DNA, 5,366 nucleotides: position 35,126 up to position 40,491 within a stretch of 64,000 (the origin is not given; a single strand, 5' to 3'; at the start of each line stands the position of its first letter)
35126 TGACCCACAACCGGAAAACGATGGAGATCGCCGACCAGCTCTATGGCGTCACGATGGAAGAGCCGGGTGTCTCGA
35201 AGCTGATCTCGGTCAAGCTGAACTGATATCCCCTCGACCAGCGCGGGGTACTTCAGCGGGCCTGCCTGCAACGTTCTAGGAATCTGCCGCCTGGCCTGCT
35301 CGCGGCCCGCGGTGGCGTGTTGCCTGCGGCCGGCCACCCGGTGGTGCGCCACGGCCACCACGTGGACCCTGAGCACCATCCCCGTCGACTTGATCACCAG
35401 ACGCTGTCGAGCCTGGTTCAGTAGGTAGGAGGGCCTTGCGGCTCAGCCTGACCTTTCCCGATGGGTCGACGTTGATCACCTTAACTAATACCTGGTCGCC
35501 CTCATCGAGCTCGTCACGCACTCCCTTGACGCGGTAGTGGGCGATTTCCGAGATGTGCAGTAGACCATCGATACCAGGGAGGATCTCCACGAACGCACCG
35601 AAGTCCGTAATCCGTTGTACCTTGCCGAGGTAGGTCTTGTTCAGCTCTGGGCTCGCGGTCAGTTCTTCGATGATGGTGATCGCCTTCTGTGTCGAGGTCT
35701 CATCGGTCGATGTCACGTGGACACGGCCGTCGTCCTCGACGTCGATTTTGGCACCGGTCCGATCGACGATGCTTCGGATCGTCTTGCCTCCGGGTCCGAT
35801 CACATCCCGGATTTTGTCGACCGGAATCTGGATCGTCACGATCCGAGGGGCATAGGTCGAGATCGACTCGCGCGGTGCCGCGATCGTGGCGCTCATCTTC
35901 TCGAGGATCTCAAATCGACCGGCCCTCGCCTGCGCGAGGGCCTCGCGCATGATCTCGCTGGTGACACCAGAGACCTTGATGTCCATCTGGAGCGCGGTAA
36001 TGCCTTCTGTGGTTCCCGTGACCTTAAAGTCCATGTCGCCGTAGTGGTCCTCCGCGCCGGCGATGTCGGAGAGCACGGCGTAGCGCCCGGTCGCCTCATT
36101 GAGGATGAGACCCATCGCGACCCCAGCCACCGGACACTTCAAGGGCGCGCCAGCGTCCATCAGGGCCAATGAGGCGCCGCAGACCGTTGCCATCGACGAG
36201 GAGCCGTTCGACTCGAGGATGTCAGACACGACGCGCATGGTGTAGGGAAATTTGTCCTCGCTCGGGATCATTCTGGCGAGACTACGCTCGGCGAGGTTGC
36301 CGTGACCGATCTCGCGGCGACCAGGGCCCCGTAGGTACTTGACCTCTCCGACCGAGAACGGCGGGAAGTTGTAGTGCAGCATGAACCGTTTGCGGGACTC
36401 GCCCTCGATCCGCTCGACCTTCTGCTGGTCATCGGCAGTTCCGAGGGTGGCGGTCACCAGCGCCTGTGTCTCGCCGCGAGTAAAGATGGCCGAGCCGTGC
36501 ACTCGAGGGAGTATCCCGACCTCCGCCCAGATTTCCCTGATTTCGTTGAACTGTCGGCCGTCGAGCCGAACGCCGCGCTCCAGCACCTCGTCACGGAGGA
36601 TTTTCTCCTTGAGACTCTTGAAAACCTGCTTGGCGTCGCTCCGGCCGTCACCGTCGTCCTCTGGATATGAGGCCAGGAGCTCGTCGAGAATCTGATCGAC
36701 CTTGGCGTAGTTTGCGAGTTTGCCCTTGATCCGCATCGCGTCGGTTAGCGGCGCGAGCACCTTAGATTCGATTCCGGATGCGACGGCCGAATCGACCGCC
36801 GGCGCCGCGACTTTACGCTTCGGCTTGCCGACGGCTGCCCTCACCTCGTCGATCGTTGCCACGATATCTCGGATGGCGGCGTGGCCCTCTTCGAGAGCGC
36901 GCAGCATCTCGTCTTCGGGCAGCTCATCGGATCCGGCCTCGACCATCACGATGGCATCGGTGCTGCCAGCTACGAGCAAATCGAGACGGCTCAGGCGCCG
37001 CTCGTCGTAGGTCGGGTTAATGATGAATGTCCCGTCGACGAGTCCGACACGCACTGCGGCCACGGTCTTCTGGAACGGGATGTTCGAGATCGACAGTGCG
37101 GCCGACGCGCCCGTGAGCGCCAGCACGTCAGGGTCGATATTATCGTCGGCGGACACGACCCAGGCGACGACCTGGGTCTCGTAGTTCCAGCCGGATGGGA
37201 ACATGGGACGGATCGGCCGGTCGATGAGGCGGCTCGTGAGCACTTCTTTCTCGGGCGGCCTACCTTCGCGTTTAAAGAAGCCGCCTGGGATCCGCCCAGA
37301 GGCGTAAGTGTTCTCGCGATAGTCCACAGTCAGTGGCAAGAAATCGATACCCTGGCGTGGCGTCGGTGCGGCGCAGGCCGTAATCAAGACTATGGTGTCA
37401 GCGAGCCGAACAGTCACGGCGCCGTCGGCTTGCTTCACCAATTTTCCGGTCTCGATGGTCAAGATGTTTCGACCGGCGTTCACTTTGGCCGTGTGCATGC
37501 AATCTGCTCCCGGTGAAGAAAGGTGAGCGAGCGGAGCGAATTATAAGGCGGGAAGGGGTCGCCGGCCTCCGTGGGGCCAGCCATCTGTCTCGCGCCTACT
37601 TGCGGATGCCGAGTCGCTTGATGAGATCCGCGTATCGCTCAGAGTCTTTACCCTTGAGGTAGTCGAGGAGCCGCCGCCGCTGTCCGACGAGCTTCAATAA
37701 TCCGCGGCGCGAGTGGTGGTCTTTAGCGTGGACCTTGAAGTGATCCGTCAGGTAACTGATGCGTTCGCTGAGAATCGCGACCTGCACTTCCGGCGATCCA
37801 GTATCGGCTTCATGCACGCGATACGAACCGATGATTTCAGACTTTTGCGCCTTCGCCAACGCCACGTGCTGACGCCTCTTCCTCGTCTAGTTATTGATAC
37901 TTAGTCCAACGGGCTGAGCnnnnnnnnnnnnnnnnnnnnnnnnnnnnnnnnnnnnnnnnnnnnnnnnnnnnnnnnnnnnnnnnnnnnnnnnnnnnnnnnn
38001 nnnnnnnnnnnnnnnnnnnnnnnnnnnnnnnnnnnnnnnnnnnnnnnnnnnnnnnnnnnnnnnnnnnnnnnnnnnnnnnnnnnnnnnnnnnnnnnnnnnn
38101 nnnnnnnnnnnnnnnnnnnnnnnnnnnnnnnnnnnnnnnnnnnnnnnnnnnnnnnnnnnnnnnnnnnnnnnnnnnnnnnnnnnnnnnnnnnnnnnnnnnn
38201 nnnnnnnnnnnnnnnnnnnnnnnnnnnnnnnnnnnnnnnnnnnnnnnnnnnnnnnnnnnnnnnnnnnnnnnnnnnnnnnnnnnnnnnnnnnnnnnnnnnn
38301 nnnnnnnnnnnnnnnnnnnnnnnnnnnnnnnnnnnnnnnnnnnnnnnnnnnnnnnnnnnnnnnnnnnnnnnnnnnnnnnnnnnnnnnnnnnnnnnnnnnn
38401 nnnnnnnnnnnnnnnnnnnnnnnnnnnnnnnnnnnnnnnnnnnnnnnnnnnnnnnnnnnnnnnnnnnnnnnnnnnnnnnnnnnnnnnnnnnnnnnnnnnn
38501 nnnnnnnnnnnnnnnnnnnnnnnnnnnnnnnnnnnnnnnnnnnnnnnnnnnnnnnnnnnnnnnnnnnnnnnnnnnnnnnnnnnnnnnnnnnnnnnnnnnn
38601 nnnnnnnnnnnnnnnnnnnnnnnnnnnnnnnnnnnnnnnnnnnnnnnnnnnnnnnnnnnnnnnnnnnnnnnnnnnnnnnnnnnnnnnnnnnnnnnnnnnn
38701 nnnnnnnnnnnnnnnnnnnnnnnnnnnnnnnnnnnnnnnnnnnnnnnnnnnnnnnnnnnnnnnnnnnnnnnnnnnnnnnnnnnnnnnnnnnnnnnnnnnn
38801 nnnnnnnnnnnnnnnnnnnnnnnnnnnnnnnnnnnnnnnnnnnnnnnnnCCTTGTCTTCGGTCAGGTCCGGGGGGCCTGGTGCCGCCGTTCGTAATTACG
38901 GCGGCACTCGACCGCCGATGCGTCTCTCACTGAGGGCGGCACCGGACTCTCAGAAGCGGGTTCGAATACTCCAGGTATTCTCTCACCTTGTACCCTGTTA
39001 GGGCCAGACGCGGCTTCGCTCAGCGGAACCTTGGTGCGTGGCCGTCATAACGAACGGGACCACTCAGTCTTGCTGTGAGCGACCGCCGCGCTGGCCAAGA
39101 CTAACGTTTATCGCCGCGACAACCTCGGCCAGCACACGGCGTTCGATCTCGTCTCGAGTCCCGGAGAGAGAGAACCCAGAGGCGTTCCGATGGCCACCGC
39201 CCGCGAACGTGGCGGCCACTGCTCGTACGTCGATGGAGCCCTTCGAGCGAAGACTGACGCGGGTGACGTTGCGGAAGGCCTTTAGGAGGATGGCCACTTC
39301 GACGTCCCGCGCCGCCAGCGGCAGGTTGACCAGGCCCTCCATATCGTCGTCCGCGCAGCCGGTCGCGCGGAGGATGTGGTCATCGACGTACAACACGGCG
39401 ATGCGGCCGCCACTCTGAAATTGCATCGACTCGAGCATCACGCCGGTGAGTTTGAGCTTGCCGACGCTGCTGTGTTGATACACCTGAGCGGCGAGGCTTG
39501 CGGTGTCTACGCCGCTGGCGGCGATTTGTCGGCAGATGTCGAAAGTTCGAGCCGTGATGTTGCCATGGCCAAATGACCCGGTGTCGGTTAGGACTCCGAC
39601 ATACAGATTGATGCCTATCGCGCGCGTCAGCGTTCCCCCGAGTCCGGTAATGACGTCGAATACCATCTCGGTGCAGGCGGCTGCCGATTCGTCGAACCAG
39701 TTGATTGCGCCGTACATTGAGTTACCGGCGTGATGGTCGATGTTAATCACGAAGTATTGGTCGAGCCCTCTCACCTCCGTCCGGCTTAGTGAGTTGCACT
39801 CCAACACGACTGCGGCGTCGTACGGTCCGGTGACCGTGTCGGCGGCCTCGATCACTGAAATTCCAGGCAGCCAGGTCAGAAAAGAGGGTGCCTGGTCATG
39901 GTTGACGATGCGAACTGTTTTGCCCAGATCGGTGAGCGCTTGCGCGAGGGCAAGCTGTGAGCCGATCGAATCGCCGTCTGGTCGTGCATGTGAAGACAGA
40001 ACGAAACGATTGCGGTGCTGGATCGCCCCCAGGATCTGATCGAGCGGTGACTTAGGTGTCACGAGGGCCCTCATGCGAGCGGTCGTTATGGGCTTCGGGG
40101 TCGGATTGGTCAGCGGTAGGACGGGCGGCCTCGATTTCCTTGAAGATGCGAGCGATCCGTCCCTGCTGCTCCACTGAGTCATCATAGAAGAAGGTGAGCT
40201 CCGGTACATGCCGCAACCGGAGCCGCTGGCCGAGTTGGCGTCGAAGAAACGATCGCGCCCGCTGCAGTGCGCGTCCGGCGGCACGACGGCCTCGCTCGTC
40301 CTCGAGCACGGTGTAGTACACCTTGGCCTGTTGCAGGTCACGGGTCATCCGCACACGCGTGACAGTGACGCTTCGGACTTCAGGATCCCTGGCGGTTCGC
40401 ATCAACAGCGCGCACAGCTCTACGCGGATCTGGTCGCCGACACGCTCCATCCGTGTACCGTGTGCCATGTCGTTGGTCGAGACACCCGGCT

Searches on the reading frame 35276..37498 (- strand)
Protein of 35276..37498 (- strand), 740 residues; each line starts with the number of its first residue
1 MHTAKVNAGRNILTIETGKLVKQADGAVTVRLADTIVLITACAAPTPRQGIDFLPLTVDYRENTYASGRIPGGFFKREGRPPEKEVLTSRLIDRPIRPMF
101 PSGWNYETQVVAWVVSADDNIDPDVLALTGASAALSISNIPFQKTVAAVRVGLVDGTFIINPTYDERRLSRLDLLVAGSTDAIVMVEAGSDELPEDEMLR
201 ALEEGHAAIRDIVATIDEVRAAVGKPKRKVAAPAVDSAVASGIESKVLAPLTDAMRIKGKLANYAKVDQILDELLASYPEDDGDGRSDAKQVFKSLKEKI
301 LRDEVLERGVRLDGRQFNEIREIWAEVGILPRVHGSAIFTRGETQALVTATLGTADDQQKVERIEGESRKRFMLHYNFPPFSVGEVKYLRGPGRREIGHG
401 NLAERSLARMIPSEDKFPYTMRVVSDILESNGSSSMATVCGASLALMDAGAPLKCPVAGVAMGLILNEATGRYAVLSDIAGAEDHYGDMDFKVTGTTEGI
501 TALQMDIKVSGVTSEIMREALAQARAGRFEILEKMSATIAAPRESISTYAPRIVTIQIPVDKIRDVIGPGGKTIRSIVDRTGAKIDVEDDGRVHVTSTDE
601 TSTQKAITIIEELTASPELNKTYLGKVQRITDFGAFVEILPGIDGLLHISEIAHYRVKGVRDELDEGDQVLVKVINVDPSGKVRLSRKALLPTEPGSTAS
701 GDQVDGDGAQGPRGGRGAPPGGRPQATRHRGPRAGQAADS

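Call 16: search_protein_families(library=pfam, proteins=[window:35276-37498:-])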
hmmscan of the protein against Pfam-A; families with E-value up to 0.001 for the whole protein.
window:35276-37498:- (740 aa): 6 families
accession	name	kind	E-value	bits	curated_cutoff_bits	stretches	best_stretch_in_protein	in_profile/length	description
PF01138.27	RNase_PH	-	2.3e-58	196.7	25.5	2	319-452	1-130/130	3' exoribonuclease family, domain 1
PF03725.20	RNase_PH_C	-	8.1e-24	83.8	20.8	2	145-207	2-66/67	3' exoribonuclease family, domain 2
PF00575.29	S1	-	8.2e-16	58.6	22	1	617-688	2-74/74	S1 RNA binding domain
PF00013.35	KH_1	-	7.7e-12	45.2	21.5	1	554-612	2-66/66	KH domain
PF03726.19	PNPase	-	1e-11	45.6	24.6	1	243-316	6-81/81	Polyribonucleotide nucleotidyltransferase, RNA binding domain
PF22675.2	KH-I_KHDC4-BBP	-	0.00041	20.6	30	0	563-602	8-48/76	KHDC4/BBP-like, KH-domain type I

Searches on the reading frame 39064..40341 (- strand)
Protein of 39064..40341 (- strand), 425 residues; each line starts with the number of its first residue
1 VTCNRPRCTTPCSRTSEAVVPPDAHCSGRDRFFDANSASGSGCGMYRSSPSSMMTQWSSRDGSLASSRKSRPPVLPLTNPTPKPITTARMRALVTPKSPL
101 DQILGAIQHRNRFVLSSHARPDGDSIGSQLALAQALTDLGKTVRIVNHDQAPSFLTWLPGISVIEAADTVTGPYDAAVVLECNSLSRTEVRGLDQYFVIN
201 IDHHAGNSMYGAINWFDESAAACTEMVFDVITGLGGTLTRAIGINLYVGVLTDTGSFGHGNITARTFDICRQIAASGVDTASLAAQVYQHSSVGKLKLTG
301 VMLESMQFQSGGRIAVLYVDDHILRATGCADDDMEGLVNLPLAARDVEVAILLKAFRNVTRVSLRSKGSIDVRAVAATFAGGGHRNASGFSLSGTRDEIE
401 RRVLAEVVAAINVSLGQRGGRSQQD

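Call 16: search_protein_families(library=pfam, proteins=[window:39064-40341:-])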
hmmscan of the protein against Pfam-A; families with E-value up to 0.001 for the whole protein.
window:39064-40341:- (425 aa): 2 families
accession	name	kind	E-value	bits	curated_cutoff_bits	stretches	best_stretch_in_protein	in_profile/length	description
PF01368.27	DHH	-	3.9e-13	50.2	28.1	1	114-232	3-103/125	DHH family, N-terminal domain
PF02272.25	DHHA1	-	5.7e-08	33.6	25.9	1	315-397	5-86/102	DHHA1 domain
